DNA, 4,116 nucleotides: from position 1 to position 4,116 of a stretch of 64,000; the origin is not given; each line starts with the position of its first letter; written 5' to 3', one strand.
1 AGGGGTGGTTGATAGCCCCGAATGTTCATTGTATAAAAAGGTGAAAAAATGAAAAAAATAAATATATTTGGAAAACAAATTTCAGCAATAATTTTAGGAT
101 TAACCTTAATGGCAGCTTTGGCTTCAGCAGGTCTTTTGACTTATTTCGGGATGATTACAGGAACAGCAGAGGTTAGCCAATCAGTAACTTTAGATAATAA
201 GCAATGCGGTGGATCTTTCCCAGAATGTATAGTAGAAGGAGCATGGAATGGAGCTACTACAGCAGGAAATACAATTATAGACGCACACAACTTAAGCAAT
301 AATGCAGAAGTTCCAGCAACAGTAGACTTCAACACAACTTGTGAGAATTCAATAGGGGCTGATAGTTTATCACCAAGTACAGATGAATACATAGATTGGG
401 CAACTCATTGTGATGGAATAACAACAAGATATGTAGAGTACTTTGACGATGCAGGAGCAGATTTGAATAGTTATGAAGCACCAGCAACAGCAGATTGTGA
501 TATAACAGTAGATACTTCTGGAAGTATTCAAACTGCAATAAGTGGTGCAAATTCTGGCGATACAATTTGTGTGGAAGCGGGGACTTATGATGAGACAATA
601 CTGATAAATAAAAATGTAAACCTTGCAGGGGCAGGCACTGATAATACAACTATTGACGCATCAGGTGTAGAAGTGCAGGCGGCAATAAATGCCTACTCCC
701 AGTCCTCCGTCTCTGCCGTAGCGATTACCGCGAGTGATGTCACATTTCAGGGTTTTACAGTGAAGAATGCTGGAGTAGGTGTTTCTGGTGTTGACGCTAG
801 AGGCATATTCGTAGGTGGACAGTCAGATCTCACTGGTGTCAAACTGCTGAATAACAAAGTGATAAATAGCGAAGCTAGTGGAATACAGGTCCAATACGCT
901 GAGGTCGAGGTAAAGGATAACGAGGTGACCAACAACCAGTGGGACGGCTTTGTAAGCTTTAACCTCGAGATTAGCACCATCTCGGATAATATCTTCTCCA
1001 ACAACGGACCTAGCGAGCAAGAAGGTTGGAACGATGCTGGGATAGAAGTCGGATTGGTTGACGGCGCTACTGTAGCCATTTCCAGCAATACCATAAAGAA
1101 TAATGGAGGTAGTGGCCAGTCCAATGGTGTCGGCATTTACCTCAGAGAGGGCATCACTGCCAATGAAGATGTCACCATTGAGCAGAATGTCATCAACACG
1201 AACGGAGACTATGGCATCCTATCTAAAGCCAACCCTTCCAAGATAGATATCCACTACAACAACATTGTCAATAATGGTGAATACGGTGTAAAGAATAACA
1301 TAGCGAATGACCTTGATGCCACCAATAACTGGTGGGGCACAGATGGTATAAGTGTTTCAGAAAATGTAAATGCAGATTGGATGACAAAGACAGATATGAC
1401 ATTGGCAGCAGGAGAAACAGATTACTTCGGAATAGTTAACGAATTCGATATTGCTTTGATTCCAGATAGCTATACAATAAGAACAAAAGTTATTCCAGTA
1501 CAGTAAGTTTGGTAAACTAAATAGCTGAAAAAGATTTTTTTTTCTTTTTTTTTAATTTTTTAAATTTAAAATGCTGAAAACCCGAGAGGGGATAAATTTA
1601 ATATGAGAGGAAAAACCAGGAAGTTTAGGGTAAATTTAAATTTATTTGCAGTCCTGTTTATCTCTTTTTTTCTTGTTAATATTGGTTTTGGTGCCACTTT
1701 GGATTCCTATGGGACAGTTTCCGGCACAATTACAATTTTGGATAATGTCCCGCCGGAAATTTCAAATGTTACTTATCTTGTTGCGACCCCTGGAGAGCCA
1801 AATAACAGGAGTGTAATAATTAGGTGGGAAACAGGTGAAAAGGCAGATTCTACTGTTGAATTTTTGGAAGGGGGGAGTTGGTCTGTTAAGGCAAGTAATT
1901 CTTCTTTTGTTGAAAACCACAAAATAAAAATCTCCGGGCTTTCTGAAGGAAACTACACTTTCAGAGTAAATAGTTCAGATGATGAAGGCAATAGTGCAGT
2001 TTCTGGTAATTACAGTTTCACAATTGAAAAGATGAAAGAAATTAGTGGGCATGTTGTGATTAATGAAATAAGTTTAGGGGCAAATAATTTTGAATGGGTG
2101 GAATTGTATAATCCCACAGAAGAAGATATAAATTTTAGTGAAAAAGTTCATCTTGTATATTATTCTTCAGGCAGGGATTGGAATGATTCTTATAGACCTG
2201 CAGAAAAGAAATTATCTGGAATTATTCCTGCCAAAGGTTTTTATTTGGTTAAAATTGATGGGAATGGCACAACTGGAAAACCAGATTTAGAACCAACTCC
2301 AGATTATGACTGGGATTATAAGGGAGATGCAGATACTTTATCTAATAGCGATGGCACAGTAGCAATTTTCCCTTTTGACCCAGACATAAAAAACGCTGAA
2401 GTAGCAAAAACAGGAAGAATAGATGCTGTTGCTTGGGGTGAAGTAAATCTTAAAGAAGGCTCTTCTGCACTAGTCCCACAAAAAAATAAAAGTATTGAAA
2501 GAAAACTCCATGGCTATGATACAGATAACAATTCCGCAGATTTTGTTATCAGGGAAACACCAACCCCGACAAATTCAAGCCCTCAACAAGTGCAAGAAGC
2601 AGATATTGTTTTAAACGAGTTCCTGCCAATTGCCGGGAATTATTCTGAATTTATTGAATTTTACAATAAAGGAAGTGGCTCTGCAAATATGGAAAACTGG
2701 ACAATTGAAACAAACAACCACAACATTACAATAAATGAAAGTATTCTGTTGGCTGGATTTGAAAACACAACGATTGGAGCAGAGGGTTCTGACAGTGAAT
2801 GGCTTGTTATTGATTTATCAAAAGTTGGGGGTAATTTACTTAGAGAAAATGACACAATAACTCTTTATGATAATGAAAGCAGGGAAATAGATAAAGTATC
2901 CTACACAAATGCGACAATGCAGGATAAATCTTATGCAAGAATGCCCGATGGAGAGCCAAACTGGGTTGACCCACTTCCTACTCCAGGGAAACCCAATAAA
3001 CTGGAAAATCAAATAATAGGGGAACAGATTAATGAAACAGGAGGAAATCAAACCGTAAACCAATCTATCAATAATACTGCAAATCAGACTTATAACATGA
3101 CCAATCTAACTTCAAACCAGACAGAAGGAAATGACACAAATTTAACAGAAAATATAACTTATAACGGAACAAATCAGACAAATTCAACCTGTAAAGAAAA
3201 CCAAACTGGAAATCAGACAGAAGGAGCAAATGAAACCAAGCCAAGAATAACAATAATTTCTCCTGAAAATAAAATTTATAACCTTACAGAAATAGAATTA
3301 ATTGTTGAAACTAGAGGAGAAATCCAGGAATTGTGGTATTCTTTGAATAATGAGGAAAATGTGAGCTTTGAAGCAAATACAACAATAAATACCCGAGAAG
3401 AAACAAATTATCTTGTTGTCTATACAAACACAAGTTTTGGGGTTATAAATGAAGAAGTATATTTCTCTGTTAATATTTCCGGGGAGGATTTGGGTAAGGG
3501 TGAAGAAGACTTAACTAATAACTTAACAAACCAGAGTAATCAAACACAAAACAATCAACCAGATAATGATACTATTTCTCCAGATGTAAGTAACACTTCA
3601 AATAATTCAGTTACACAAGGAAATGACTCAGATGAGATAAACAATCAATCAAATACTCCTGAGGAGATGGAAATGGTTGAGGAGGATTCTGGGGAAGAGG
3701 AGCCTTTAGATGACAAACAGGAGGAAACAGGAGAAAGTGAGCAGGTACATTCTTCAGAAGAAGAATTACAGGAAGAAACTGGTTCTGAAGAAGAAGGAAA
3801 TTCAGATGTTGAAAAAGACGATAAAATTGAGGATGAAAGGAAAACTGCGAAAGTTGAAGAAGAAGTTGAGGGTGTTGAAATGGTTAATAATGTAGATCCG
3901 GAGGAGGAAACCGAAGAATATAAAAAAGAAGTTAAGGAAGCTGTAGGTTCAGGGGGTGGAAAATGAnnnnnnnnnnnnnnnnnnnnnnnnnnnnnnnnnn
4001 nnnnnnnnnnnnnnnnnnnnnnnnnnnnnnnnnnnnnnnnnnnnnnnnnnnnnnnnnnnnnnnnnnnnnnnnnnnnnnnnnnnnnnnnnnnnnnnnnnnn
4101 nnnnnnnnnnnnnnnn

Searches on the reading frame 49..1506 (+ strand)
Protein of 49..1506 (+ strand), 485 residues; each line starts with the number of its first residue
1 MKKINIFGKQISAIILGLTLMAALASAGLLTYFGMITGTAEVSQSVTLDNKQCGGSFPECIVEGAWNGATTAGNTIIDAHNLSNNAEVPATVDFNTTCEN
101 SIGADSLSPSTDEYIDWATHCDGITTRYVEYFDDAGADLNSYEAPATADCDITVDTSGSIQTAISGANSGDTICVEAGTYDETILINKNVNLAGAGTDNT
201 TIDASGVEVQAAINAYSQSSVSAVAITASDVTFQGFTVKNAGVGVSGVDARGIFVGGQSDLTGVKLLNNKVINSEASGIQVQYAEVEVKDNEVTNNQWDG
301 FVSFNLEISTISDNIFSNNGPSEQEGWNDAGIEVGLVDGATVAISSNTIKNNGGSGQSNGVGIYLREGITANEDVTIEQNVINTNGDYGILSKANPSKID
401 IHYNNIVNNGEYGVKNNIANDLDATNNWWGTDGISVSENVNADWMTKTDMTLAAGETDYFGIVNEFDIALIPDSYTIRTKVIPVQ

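Call 22: find_encoding_contigs(protein=window:49-1506:+, flank=10000, max_places=4)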
Protein window:49-1506:+ (485 aa): 1 contig read that carries it; 1 place shown.
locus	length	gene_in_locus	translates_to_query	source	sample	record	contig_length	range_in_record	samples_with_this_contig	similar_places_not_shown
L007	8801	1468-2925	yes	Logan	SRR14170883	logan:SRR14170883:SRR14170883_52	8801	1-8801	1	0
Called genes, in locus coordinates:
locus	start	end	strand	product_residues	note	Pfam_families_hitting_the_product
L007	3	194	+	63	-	?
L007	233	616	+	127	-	PF13650:Asp_protease_2 (weak), PF13975:gag-asp_proteas (weak)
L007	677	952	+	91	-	-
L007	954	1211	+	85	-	PF05016:ParE_toxin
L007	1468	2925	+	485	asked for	PF13229:Beta_helix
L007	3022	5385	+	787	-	PF00932:LTD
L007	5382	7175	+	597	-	-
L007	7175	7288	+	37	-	-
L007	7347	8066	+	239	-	-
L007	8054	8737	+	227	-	PF08843:AbiEii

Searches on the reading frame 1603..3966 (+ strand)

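Call 8: search_protein_families(library=padloc, proteins=[window:1603-3966:+], max_evalue=0.01)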
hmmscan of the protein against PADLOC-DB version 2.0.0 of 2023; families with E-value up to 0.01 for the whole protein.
window:1603-3966:+ (787 aa): 0 families

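Call 10: search_protein_families(library=pfam, proteins=[window:1603-3966:+], max_evalue=0.001)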
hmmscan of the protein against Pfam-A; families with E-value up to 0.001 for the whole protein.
window:1603-3966:+ (787 aa): 2 families
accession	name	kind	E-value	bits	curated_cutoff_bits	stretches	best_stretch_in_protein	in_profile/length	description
PF00932.25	LTD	-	7.6e-19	68.5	34.3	2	331-435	4-108/109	Lamin Tail Domain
PF13860.13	FlgD_ig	-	0.00018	21.8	27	0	106-144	38-76/79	FlgD Ig-like domain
